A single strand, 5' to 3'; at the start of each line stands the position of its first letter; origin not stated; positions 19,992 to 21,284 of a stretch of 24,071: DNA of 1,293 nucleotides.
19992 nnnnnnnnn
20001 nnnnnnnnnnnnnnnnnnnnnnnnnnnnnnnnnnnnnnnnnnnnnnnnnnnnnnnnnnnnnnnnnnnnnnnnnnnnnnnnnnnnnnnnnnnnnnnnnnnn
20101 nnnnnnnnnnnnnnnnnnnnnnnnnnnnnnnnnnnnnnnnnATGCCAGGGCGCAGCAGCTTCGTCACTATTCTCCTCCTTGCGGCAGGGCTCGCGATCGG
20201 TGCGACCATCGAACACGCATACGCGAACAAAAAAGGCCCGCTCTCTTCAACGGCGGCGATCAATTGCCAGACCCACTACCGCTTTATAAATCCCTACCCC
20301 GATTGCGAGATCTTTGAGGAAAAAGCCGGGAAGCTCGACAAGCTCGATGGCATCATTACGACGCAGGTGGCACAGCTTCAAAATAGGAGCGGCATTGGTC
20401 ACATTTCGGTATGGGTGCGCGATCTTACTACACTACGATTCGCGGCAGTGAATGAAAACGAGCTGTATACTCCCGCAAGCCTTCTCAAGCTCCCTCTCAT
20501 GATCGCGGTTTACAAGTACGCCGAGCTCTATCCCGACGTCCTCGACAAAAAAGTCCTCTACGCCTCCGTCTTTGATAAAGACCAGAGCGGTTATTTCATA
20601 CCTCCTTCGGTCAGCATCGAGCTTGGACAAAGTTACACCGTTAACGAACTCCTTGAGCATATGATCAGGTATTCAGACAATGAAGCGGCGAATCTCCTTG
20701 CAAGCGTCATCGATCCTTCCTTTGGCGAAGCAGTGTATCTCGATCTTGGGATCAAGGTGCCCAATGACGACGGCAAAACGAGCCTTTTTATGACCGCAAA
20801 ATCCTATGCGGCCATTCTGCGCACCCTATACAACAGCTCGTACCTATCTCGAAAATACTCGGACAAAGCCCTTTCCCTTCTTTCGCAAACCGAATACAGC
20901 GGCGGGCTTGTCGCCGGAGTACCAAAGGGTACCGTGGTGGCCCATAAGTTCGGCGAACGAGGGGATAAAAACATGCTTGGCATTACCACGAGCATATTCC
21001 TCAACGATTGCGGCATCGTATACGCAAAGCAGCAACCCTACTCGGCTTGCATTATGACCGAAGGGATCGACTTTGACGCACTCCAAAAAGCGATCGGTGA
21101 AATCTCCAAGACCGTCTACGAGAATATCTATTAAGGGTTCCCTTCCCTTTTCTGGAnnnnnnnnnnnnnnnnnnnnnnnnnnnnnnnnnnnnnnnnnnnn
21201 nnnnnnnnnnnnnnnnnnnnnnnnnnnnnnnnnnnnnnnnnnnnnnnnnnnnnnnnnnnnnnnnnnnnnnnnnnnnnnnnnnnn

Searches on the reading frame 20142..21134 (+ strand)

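Call 59: search_protein_families(library=pfam, proteins=[window:20142-21134:+], max_evalue=0.001)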
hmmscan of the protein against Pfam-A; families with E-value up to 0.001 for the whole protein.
window:20142-21134:+ (330 aa): 1 family
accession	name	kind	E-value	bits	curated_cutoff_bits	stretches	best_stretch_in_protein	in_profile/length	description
PF13354.11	Beta-lactamase2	-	1.8e-32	112.9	22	1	89-306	1-214/214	Beta-lactamase enzyme family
